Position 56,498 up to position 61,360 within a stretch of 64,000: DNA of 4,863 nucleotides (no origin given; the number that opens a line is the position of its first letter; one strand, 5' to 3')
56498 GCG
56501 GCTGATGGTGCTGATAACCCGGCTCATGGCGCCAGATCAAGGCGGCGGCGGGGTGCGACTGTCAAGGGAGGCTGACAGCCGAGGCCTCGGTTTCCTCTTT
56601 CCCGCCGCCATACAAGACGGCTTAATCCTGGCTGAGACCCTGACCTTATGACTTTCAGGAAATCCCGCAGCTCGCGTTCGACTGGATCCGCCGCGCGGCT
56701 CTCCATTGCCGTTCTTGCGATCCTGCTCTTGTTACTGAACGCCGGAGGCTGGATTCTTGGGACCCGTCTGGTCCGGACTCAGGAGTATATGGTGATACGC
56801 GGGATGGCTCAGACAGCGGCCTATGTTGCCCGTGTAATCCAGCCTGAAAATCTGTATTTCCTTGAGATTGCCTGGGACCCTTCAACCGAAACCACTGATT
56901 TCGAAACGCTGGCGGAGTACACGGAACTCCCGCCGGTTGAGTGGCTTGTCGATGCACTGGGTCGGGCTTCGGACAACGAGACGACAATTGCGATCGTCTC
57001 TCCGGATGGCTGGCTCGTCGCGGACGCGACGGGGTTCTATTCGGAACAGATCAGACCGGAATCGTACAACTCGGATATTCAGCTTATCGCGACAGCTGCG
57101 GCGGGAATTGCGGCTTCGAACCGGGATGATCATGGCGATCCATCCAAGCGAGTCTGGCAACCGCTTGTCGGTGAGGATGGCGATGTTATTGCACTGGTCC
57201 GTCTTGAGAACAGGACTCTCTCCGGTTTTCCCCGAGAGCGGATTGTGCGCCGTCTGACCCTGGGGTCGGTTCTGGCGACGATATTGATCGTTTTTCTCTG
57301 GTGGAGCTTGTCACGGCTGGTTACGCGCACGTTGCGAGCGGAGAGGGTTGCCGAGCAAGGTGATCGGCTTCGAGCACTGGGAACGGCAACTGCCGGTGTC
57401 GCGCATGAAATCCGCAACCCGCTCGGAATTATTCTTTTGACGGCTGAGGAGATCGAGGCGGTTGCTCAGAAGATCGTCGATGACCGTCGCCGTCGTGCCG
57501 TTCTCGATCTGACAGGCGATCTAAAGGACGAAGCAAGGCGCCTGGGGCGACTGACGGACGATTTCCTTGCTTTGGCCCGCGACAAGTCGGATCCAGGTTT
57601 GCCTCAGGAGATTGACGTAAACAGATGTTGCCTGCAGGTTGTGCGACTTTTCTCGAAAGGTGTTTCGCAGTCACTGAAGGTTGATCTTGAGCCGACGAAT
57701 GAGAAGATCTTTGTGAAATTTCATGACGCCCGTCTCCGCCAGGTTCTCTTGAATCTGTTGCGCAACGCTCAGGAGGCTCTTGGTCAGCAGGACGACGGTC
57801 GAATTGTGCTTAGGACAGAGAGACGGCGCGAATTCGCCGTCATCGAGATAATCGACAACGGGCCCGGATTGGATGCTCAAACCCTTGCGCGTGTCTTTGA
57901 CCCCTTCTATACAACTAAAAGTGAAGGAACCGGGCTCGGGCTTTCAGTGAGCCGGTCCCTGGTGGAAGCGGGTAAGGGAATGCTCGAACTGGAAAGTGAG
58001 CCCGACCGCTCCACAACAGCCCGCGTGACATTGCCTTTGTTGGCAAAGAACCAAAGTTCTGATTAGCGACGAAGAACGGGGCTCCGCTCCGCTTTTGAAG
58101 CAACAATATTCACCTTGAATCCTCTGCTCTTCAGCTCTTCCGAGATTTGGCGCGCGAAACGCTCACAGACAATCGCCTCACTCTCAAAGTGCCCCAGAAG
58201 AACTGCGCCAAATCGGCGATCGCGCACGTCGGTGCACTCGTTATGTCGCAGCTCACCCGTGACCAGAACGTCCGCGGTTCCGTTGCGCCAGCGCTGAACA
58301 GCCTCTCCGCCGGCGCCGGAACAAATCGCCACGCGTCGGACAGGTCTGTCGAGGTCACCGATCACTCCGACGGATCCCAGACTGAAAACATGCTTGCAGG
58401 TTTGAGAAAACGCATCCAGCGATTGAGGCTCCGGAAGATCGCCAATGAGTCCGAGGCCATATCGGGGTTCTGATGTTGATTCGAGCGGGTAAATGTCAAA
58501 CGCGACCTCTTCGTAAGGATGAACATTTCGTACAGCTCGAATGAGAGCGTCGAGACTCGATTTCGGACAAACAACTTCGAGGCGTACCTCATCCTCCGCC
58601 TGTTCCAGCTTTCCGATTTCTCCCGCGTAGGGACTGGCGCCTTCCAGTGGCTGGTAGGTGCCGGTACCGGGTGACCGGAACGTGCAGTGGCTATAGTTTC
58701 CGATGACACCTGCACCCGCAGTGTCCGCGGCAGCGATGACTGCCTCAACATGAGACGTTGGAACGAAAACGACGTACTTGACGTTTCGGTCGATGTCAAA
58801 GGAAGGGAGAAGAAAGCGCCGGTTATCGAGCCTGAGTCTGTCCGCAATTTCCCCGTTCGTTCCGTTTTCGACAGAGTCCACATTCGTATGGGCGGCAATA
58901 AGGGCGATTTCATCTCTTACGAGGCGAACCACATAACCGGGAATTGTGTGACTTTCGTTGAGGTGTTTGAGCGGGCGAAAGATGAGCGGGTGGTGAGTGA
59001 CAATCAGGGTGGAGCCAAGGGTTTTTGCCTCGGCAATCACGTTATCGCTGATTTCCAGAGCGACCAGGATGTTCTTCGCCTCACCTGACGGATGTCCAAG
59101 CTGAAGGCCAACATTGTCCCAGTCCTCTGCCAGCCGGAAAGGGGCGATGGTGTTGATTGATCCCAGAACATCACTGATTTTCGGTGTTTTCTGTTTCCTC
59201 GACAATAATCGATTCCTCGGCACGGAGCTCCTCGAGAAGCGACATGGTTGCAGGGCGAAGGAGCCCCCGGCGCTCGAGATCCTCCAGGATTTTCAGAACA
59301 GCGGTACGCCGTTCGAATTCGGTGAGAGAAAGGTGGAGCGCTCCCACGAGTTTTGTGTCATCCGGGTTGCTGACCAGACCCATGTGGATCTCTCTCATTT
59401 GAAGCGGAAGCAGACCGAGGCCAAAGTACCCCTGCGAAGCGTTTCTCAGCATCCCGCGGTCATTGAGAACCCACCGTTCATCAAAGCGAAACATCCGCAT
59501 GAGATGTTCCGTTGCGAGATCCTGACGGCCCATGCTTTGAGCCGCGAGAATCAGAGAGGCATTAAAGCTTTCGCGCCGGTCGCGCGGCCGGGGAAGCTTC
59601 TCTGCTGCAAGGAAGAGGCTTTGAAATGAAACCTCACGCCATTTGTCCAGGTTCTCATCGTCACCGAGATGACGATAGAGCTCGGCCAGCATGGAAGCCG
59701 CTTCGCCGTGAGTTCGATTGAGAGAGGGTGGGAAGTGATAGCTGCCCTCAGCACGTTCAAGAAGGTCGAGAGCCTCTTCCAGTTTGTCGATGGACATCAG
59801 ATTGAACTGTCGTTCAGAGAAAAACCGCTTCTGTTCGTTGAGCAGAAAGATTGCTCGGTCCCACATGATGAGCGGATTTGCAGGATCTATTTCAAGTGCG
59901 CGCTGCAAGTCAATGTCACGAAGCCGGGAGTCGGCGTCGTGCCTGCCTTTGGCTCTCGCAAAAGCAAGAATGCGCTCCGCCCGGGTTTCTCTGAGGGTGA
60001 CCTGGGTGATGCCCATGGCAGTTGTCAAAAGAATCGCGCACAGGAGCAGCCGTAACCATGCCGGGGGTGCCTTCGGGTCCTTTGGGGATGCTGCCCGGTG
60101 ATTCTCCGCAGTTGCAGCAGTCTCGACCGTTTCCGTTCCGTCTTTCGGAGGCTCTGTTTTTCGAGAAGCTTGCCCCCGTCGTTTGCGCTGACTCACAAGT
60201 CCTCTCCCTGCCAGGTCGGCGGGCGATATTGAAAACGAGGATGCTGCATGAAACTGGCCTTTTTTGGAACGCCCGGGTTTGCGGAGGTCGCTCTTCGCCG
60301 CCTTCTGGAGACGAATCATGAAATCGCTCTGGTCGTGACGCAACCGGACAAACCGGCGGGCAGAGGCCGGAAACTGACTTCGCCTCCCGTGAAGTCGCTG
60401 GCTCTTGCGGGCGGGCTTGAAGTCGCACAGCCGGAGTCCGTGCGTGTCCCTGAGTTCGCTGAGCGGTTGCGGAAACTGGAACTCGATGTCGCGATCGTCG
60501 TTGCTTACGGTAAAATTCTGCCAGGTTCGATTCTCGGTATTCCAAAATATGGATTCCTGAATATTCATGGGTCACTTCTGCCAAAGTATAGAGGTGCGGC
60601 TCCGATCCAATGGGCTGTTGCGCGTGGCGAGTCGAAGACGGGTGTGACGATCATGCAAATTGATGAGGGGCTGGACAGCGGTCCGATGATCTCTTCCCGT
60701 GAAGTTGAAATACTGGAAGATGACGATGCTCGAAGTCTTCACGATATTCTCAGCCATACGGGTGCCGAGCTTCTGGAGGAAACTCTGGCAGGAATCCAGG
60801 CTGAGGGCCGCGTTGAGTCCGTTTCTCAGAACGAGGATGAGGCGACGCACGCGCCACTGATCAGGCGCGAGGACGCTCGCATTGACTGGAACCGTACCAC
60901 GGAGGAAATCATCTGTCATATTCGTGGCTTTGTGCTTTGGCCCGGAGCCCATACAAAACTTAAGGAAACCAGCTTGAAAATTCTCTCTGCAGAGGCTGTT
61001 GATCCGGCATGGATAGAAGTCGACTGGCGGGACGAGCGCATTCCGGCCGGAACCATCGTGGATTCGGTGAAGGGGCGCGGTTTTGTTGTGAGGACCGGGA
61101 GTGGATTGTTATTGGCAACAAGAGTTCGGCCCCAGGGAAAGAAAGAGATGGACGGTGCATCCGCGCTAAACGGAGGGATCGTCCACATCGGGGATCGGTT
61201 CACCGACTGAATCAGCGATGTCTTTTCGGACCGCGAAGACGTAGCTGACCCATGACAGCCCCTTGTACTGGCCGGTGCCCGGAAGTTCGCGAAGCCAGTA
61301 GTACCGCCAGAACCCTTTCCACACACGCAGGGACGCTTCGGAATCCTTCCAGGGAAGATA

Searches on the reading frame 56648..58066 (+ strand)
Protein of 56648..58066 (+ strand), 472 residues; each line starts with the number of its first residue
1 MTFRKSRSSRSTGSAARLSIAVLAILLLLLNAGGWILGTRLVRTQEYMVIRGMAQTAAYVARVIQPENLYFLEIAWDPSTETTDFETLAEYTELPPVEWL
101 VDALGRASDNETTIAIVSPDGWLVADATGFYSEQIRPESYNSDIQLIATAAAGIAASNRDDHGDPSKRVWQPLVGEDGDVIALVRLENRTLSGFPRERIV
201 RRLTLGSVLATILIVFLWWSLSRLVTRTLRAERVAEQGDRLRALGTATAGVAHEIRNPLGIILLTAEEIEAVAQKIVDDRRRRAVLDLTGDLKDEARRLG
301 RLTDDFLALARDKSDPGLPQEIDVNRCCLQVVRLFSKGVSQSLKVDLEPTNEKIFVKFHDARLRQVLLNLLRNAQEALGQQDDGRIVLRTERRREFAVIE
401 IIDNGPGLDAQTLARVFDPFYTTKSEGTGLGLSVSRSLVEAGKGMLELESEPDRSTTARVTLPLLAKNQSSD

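Call 11: search_protein_families(library=pfam, proteins=[window:56648-58066:+], max_evalue=0.00001)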
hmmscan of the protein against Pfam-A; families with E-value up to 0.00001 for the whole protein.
window:56648-58066:+ (472 aa): 2 families
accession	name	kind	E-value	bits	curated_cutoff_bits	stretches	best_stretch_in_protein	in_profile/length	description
PF02518.31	HATPase_c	-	4.5e-24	85.5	26.4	1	361-464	4-109/111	Histidine kinase-, DNA gyrase B-, and HSP90-like ATPase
PF00512.31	HisKA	-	2.9e-09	37.3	26.9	1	244-312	2-63/66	His Kinase A (phospho-acceptor) domain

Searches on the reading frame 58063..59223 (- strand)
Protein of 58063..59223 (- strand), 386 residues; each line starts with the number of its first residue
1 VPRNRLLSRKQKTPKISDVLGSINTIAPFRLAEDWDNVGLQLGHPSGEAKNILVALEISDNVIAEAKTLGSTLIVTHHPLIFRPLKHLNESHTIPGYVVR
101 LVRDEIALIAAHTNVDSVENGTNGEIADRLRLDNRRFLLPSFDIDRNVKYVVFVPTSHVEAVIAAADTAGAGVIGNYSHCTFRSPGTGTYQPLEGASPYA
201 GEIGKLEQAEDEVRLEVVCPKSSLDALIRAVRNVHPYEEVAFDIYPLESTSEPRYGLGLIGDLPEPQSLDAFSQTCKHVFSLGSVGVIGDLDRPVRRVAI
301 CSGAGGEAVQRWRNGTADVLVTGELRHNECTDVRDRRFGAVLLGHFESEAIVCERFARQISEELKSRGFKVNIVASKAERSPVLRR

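Call 42: search_protein_families(library=pfam, proteins=[window:58063-59223:-], max_evalue=1)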
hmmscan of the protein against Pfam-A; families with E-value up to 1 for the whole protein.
window:58063-59223:- (386 aa): 5 families
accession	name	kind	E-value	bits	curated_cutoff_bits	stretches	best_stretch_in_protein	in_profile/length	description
PF01784.24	DUF34_NIF3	-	2.4e-70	237.5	23.4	1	15-382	2-256/256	Duf34/NIF3 (NGG1p interacting factor 3)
PF09186.17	DUF1949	-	0.0046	17.3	23.7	0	211-233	29-51/56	Domain of unknown function (DUF1949)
PF23881.1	DUF7234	-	0.041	14.4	24.4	1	352-379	21-48/80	Family of unknown function (DUF7234)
PF03091.20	CutA1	-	0.081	13.2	22.4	1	208-249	46-87/99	CutA1 divalent ion tolerance protein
PF05922.21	Inhibitor_I9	-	0.096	13.8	21.2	1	92-120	47-75/82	Peptidase inhibitor I9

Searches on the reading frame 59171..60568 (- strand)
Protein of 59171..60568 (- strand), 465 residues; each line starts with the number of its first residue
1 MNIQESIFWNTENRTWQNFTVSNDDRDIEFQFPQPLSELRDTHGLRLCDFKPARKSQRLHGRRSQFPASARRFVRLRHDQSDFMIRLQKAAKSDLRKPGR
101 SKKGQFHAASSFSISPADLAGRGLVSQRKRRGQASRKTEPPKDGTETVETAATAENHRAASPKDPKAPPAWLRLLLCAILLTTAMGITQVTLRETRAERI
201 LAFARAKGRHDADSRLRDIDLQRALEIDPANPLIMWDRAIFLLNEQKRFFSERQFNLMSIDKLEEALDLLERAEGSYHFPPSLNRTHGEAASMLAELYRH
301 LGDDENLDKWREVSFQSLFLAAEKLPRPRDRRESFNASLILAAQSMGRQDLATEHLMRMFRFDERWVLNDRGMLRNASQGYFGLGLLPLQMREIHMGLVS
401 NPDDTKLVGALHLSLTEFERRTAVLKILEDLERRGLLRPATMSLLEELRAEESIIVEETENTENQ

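Call 42: search_protein_families(library=pfam, proteins=[window:59171-60568:-], max_evalue=1)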
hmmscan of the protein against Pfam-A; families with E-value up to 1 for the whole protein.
window:59171-60568:- (465 aa): 2 families
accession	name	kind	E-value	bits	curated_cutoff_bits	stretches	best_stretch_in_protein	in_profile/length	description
PF13431.12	TPR_17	-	0.013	16.2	24.4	0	222-244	3-25/34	Tetratricopeptide repeat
PF13414.12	TPR_11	-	0.07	13.3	26.8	1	221-238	17-34/42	TPR repeat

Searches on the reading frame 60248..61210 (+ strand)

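Call 84: search_protein_families(library=pfam, proteins=[window:60248-61210:+], max_evalue=0.001)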
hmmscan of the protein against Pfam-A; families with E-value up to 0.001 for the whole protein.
window:60248-61210:+ (320 aa): 2 families
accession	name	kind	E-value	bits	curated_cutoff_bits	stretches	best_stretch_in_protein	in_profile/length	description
PF00551.24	Formyl_trans_N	-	4.9e-44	150.7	26.1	1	1-178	1-179/181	Formyl transferase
PF02911.23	Formyl_trans_C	-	2.9e-21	75.9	21.1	1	205-309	2-98/100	Formyl transferase, C-terminal domain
